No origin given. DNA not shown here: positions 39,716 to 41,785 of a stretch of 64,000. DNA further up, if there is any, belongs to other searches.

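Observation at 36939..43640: Orphan six-gene maturation operon: ACAD - YqeB - AAA+ (AAA_5) - acidic VWA protein - YqeC - XdhC, with no molybdenum hydroxylase next to it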

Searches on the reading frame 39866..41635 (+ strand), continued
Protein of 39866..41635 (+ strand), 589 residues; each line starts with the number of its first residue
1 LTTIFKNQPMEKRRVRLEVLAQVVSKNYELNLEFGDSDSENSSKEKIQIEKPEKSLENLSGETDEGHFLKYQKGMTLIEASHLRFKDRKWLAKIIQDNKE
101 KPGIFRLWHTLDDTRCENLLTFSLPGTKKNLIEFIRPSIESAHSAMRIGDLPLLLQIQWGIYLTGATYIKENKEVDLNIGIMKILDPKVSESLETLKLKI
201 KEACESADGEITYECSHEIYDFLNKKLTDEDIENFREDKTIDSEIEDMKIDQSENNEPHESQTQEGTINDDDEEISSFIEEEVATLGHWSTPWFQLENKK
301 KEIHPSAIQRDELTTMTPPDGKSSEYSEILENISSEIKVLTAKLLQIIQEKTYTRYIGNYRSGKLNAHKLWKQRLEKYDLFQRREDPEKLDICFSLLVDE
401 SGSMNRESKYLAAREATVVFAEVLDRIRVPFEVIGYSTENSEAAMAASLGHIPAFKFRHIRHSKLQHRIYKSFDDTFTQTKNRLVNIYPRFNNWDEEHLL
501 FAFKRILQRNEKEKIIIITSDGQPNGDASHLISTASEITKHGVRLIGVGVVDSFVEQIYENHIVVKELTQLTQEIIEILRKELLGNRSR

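Call 41: search_protein_families(library=ncbifam, proteins=[L001:6630-7703:+, L001:7848-8249:+, L001:13805-14548:+, L001:3621-4793:+, L001:4807-5973:+, L005:6640-7944:+, L005:7945-8955:+, L044:17281-19629:+, L005:17785-18825:+], max_evalue=0.00001)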
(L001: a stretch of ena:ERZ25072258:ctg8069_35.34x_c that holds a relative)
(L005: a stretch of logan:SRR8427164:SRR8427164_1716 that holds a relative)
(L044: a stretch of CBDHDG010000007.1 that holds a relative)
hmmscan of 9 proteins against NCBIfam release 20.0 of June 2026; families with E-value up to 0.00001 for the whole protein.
L001:6630-7703:+ (357 aa): 0 families

L001:7848-8249:+ (133 aa): 3 families
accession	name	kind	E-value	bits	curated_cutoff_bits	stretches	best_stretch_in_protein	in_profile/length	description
TIGR00004.1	TIGR00004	subfamily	6.5e-24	84.5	106.25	1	12-127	11-124/125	Rid family detoxifying hydrolase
TIGR03610.1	RutC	equivalog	6.4e-21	74.8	169.1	1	8-128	9-126/127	pyrimidine utilization protein C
NF008490.0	PRK11401.1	equivalog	1.4e-13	50.9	222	1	23-127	21-126/129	enamine/imine deaminase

L001:13805-14548:+ (247 aa): 5 families
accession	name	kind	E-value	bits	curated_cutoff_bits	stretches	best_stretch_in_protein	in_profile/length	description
NF008616.0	PRK11595.1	equivalog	4.1e-36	124.6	304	1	16-246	4-225/227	DNA utilization protein GntX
TIGR00201.1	comF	subfamily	2.3e-27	96.2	233.55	1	51-246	1-190/190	ComF family protein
NF005537.0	PRK07199.1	subfamily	3.7e-06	26.2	322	1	197-240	200-243/301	ribose-phosphate diphosphokinase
NF002620.0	PRK02277.1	subfamily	4.9e-06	26.3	115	1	202-244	135-177/201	orotate phosphoribosyltransferase-like protein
TIGR01251.1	ribP_PPkin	subfamily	7.4e-06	25.1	113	1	187-242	189-244/309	ribose-phosphate diphosphokinase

L001:3621-4793:+ (390 aa): 24 families
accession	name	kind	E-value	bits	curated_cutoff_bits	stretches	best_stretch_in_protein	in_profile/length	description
NF042972.1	AcrlCoAredClosAcrC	equivalog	4.2e-119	397.6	640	1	10-388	2-377/378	acryloyl-CoA reductase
NF043006.1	CyhCrbnylCoADH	equivalog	8.9e-110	367.2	650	1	15-388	6-376/380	cyclohexane-1-carbonyl-CoA dehydrogenase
NF045552.1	GlutCoADH_Des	equivalog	4e-85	286.3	470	1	10-388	2-380/387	glutaryl-CoA dehydrogenase Acd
NF042439.1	SulpropCoADesulf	equivalog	4.8e-85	285.6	600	1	22-389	2-372/379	3-sulfinopropanoyl-CoA desulfinase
NF058590.1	AcCoDHFadEBacil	equivalog_domain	1.1e-70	238.8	600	1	13-388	21-411/586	acyl-CoA dehydrogenase FadE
NF008997.0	PRK12341.1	equivalog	1.4e-65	221.8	537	1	10-388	2-377/382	acyl-CoA dehydrogenase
NF045652.1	ProlPCPDhRedW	equivalog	1.9e-65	221.1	650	1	16-387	4-373/376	L-prolyl-[peptidyl-carrier protein] dehydrogenase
NF053553.1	prodigi_MBC_PigA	equivalog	4.9e-63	213.5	500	1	10-387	2-379/381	prodigiosin MBC biosynthesis dehydrogenase PigA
TIGR03207.1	cyc_hxne_CoA_dh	equivalog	2.3e-62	210.9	575.35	1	13-386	1-370/372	cyclohexanecarboxyl-CoA dehydrogenase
NF002885.1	PRK03354.1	equivalog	1.5e-53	182.2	540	1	10-386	2-372/378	crotonobetainyl-CoA dehydrogenase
NF052270.1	Staph_DH_FadE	equivalog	4.2e-49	167.3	600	1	79-387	90-393/400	acyl-CoA dehydrogenase FadE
TIGR03203.1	pimD_small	equivalog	1.6e-34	119.7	652.7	1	11-369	2-358/378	pimeloyl-CoA dehydrogenase small subunit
NF049984.1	Rv1679_FadE16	equivalog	2.8e-33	115.6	600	1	34-376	14-354/371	Rv1679 family acyl-CoA dehydrogenase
TIGR03204.1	pimC_large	equivalog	2.3e-30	105.8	623.85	1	48-323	44-313/395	pimeloyl-CoA dehydrogenase large subunit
NF007000.1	PRK09463.1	subfamily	7.1e-29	100.7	600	1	40-355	68-400/726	acyl-CoA dehydrogenase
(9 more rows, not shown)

L001:4807-5973:+ (388 aa): 24 families
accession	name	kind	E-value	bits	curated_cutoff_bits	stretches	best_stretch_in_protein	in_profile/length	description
NF042972.1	AcrlCoAredClosAcrC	equivalog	3.8e-108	361.5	640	1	12-386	4-377/378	acryloyl-CoA reductase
NF043006.1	CyhCrbnylCoADH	equivalog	3.3e-103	345.6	650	1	17-385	8-375/380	cyclohexane-1-carbonyl-CoA dehydrogenase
NF042439.1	SulpropCoADesulf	equivalog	3.1e-82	276.3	600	1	25-387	5-372/379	3-sulfinopropanoyl-CoA desulfinase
NF045552.1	GlutCoADH_Des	equivalog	3e-77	260.4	470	1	11-385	3-379/387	glutaryl-CoA dehydrogenase Acd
NF045652.1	ProlPCPDhRedW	equivalog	3.9e-73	246.4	650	1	19-385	6-373/376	L-prolyl-[peptidyl-carrier protein] dehydrogenase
NF053553.1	prodigi_MBC_PigA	equivalog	3.3e-67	227.3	500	1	11-385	3-379/381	prodigiosin MBC biosynthesis dehydrogenase PigA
NF058590.1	AcCoDHFadEBacil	equivalog_domain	5.1e-66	223.4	600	1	17-386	25-411/586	acyl-CoA dehydrogenase FadE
TIGR03207.1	cyc_hxne_CoA_dh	equivalog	7.8e-59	199.3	575.35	1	16-384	4-370/372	cyclohexanecarboxyl-CoA dehydrogenase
NF008997.0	PRK12341.1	equivalog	1.6e-56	192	537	1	36-386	29-377/382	acyl-CoA dehydrogenase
NF052270.1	Staph_DH_FadE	equivalog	3e-43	148.1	600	1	75-385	86-393/400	acyl-CoA dehydrogenase FadE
NF002885.1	PRK03354.1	equivalog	3.7e-42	144.7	540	1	37-386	30-374/378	crotonobetainyl-CoA dehydrogenase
TIGR03203.1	pimD_small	equivalog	9.7e-34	117.1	652.7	1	33-372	26-360/378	pimeloyl-CoA dehydrogenase small subunit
NF049984.1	Rv1679_FadE16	equivalog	8.9e-30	104.1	600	1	34-373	14-353/371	Rv1679 family acyl-CoA dehydrogenase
TIGR04022.1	sulfur_SfnB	equivalog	4.9e-26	91.5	430.9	1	30-365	19-360/391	SfnB family sulfur acquisition oxidoreductase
TIGR03204.1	pimC_large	equivalog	6.6e-26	91.1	623.85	1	55-319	51-311/395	pimeloyl-CoA dehydrogenase large subunit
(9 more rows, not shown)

L005:6640-7944:+ (434 aa): 13 families
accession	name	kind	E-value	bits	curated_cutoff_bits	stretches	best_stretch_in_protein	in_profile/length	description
TIGR03196.1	pucD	equivalog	1e-85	288.7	783.65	1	8-400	4-392/763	xanthine dehydrogenase subunit D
TIGR03311.1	Se_dep_XDH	equivalog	7.2e-85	285.7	830.45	1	6-396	161-551/848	selenium-dependent xanthine dehydrogenase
TIGR03194.1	4hydrxCoA_A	equivalog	6.3e-77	259.6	994.55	1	11-408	1-401/746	4-hydroxybenzoyl-CoA reductase subunit alpha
NF043082.1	XdhA_XDHase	equivalog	2e-71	241.2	780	1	7-410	1-417/758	xanthine dehydrogenase subunit XdhA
NF007426.0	PRK09970.1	equivalog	3.3e-69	233.8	916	1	3-403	2-413/761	xanthine dehydrogenase molybdenum-binding subunit XdhA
NF041018.1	glyceraldDH_alpha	equivalog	7e-63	213.2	790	1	5-387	1-393/741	glyceraldehyde dehydrogenase subunit alpha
NF045668.1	pterin_aldehy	equivalog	6.5e-55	186.6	1100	1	5-408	173-589/905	molybdopterin-dependent aldehyde oxidoreductase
TIGR02416.1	CO_dehy_Mo_lg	equivalog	8.1e-52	176.4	991.15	1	24-388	10-397/770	aerobic carbon-monoxide dehydrogenase large subunit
TIGR02965.1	xanthine_xdhB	equivalog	6.1e-47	160.2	849.5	1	15-395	9-385/758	xanthine dehydrogenase molybdopterin binding subunit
TIGR03313.1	Se_sel_red_Mo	hypoth_equivalog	6.2e-46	156.6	1101.9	2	157-391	361-593/951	molybdopterin-dependent oxidoreductase Mo/Fe-S-binding subunit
NF040766.1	CODH_aero_grp5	exception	3.6e-44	151.1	950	1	5-387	3-397/785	aerobic carbon-monoxide dehydrogenase large subunit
NF041671.1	peri_hyde_PaoC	equivalog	5.7e-39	134.1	1180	1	3-416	14-417/735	aldehyde oxidoreductase molybdenum-binding subunit PaoC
TIGR02969.1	mam_aldehyde_ox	subfamily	5.7e-32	110.2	1912.3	1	7-407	576-969/1330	aldehyde oxidase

L005:7945-8955:+ (336 aa): 13 families
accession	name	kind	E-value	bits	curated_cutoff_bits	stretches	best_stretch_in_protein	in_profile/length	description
NF043082.1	XdhA_XDHase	equivalog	2.7e-73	247.3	780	1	3-329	437-754/758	xanthine dehydrogenase subunit XdhA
TIGR03194.1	4hydrxCoA_A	equivalog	3e-69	234.3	994.55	1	3-326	418-745/746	4-hydroxybenzoyl-CoA reductase subunit alpha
NF007426.0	PRK09970.1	equivalog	1.1e-67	228.7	916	1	3-329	440-757/761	xanthine dehydrogenase molybdenum-binding subunit XdhA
NF041018.1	glyceraldDH_alpha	equivalog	3.6e-55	187.7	790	1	3-324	438-741/741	glyceraldehyde dehydrogenase subunit alpha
NF040766.1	CODH_aero_grp5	exception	1.7e-51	175.3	950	2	182-323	641-781/785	aerobic carbon-monoxide dehydrogenase large subunit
NF045668.1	pterin_aldehy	equivalog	7.9e-47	159.9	1100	1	3-327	610-904/905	molybdopterin-dependent aldehyde oxidoreductase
TIGR03196.1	pucD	equivalog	2.7e-46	158.3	783.65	1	4-323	435-754/763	xanthine dehydrogenase subunit D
TIGR02416.1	CO_dehy_Mo_lg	equivalog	3.4e-43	147.9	991.15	1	27-324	478-768/770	aerobic carbon-monoxide dehydrogenase large subunit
TIGR03313.1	Se_sel_red_Mo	hypoth_equivalog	3.1e-41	141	1101.9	1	23-328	659-950/951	molybdopterin-dependent oxidoreductase Mo/Fe-S-binding subunit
TIGR02965.1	xanthine_xdhB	equivalog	3.1e-36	124.8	849.5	1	28-329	451-756/758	xanthine dehydrogenase molybdopterin binding subunit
NF041671.1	peri_hyde_PaoC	equivalog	5.5e-36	124.2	1180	1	25-329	450-733/735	aldehyde oxidoreductase molybdenum-binding subunit PaoC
TIGR03311.1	Se_dep_XDH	equivalog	2.4e-31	108.6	830.45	2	161-310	692-833/848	selenium-dependent xanthine dehydrogenase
TIGR02969.1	mam_aldehyde_ox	subfamily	1.2e-20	72.7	1912.3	1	3-328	995-1308/1330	aldehyde oxidase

L044:17281-19629:+ (782 aa): 13 families
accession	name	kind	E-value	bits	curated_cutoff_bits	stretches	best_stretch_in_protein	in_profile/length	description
TIGR03194.1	4hydrxCoA_A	equivalog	2.6e-152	508.9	994.55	1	10-772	1-746/746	4-hydroxybenzoyl-CoA reductase subunit alpha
NF043082.1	XdhA_XDHase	equivalog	3.4e-143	478.5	780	1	6-773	1-753/758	xanthine dehydrogenase subunit XdhA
NF007426.0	PRK09970.1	equivalog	5.2e-139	464.6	916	1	3-773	3-756/761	xanthine dehydrogenase molybdenum-binding subunit XdhA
TIGR03196.1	pucD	equivalog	1.1e-136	457.2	783.65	1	5-768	2-754/763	xanthine dehydrogenase subunit D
NF041018.1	glyceraldDH_alpha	equivalog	1.8e-120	403.6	790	1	5-768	2-740/741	glyceraldehyde dehydrogenase subunit alpha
NF040766.1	CODH_aero_grp5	exception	4.3e-115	385.7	950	1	4-768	3-781/785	aerobic carbon-monoxide dehydrogenase large subunit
TIGR03311.1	Se_dep_XDH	equivalog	4.5e-108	362.5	830.45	2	4-571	160-696/848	selenium-dependent xanthine dehydrogenase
NF045668.1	pterin_aldehy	equivalog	1.5e-100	337.7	1100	2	3-549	172-714/905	molybdopterin-dependent aldehyde oxidoreductase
TIGR02416.1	CO_dehy_Mo_lg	equivalog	7.2e-93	312.1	991.15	2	19-405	6-396/770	aerobic carbon-monoxide dehydrogenase large subunit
TIGR02965.1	xanthine_xdhB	equivalog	3.6e-87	293.3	849.5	2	17-407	12-379/758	xanthine dehydrogenase molybdopterin binding subunit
TIGR03313.1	Se_sel_red_Mo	hypoth_equivalog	2.7e-85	286.8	1101.9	1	5-772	167-949/951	molybdopterin-dependent oxidoreductase Mo/Fe-S-binding subunit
NF041671.1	peri_hyde_PaoC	equivalog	1.5e-77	261.6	1180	1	4-772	16-731/735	aldehyde oxidoreductase molybdenum-binding subunit PaoC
TIGR02969.1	mam_aldehyde_ox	subfamily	3.4e-46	157.3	1912.3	2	3-550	573-1099/1330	aldehyde oxidase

L005:17785-18825:+ (346 aa): 2 families
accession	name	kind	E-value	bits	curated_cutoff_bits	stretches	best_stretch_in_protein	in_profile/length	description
NF045664.1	XdhC_rel_AOR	equivalog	5.1e-63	213.4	350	1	11-341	8-344/346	XdhC family aldehyde oxidoreductase maturation factor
TIGR02964.1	xanthine_xdhC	equivalog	9.8e-28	97.3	161.6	1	20-337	2-245/246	xanthine dehydrogenase accessory protein XdhC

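Call 49: search_solved_structures(query=L005:6640-7944:+, max_evalue=1e-10)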
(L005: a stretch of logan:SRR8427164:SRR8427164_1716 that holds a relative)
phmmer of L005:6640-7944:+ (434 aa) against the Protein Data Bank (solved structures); distinct sequences matched with E-value up to 1e-10: 39.
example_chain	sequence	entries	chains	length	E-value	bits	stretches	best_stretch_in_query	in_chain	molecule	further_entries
3hrd_A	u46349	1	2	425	7.1e-72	246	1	3-418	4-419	Nicotinate dehydrogenase large molybdopterin subunit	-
1rm6_A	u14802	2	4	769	8.5e-47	163.4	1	4-386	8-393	4-hydroxybenzoyl-CoA reductase alpha subunit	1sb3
1n5w_B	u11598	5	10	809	1e-43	153.3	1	8-386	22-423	Carbon monoxide dehydrogenase large chain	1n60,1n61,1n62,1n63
1zxi_B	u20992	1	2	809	1e-43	153.3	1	8-386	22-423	Carbon monoxide dehydrogenase large chain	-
7dqx_A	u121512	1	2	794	1.2e-42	149.8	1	6-384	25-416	6-hydroxypseudooxynicotine dehydrogenase complex subunit gamma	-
8uem_A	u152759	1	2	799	9.8e-42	146.7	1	21-413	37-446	Carbon monoxide dehydrogenase (Large chain), CoxL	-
1t3q_B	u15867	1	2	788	4.1e-39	138.1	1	5-390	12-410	quinoline 2-oxidoreductase large subunit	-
4zoh_A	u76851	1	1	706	1.3e-37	133.2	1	6-386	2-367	Putative oxidoreductase molybdopterin-binding subunit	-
1ffu_B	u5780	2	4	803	1.9e-36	129.3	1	19-386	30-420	CUTL, MOLYBDOPROTEIN OF CARBON MONOXIDE DEHYDROGENASE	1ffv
1sij_A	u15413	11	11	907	8.5e-35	123.9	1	8-406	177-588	Aldehyde oxidoreductase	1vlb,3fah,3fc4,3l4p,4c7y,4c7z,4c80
2w55_B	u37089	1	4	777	2.7e-31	112.3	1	7-420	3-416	XANTHINE DEHYDROGENASE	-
1jro_B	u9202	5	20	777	2.7e-31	112.3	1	7-420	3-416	xanthine dehydrogenase, chain B | XANTHINE DEHYDROGENASE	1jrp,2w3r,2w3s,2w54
3zyv_A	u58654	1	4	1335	2.8e-31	112.3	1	7-412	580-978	AOX3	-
1fiq_C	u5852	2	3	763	4.3e-29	105.1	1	7-393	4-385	XANTHINE OXIDASE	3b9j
3sr6_C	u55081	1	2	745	4.5e-29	105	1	7-393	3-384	Xanthine dehydrogenase/oxidase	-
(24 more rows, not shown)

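Call 50: search_solved_structures(query=L044:17281-19629:+, max_evalue=1e-10)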
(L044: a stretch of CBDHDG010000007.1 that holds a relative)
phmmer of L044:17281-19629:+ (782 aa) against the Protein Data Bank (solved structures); distinct sequences matched with E-value up to 1e-10: 42.
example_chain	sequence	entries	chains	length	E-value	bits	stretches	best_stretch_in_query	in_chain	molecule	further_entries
1rm6_A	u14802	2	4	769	3e-89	303.2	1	5-772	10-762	4-hydroxybenzoyl-CoA reductase alpha subunit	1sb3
8uem_A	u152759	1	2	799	1.1e-82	281.5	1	19-775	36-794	Carbon monoxide dehydrogenase (Large chain), CoxL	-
1t3q_B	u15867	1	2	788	4.1e-77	263.1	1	5-773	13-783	quinoline 2-oxidoreductase large subunit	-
3hrd_A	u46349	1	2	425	2e-73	250.9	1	5-430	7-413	Nicotinate dehydrogenase large molybdopterin subunit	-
7dqx_A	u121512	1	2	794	2.5e-73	250.6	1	3-776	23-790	6-hydroxypseudooxynicotine dehydrogenase complex subunit gamma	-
1zxi_B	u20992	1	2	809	8.2e-73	248.9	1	11-754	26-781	Carbon monoxide dehydrogenase large chain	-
1n5w_B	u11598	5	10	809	8.6e-73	248.8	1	11-754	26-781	Carbon monoxide dehydrogenase large chain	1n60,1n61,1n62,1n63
1ffu_B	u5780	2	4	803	1.9e-67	231.2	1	6-776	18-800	CUTL, MOLYBDOPROTEIN OF CARBON MONOXIDE DEHYDROGENASE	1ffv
4zoh_A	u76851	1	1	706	1.1e-64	222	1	6-766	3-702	Putative oxidoreductase molybdopterin-binding subunit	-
1fiq_C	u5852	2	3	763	1.2e-63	218.6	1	5-551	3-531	XANTHINE OXIDASE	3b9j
3sr6_C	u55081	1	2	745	1.3e-63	218.5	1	6-551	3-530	Xanthine dehydrogenase/oxidase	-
3etr_C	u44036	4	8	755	1.4e-63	218.4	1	6-551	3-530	Xanthine dehydrogenase/oxidase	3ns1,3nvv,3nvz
3nrz_C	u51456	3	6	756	1.4e-63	218.4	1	6-551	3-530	Xanthine dehydrogenase/oxidase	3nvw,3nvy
3eub_C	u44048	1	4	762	1.5e-63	218.3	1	6-551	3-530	Xanthine dehydrogenase/oxidase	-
1n5x_A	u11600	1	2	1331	1.3e-62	215.2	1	5-551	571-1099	Xanthine Dehydrogenase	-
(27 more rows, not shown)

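Call 63: predict_structure(alignment_id=A1)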
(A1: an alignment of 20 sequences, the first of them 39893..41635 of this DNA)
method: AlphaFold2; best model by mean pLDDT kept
length: 580 residues; sequences in the alignment: 20
mean_pLDDT: 75.3   pTM: 0.49
mean pLDDT of the five models: 75.3, 72.9, 71.3, 71.2, 68.9
residues with pLDDT >= 90: 155; 70-90: 253; 50-70: 79; < 50: 93
segments of 3 or more residues with pLDDT < 50: 1-3, 29-32, 242-289, 345-357, 359-378, 577-580
pLDDT, mean of each block of 10 residues (from residue 1): 54 59 58 58 74 69 81 80 86 88 91 81 84 80 85 86 62 78 90 91 94 87 72 58 38 27 29 32 41 77 89 93 90 84 50 42 40 44 92 88 93 93 95 82 76 92 94 95 88 93 93 76 86 91 82 87 89 61
secondary structure, 60 per line:
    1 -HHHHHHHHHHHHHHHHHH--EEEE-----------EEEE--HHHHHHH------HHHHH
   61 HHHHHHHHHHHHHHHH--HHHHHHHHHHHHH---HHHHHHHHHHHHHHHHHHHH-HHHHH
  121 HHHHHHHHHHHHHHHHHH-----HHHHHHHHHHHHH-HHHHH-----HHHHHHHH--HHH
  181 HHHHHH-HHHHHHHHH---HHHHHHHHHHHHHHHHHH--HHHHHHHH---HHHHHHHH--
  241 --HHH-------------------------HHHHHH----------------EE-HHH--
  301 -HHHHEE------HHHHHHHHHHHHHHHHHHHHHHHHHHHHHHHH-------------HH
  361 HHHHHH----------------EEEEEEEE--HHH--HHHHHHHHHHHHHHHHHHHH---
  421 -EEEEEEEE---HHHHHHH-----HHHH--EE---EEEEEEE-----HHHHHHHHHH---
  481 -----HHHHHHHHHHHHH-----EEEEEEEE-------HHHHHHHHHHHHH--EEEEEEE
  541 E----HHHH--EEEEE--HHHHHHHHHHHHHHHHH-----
elements in order: H2-19 E22-25 E37-40 H43-49 H56-76 H79-91 H95-114 H116-138 H144-156 H158-162 H168-175 H178-186 H188-196 H200-217 H220-227 H231-238 H271-276 H302-305 H314-345 H359-366 E383-390 H398-417 E422-429 H433-439 H445-448 E456-462 H468-477 H486-498 E504-511 H519-531 E534-541 H546-549 E552-556 H559-575
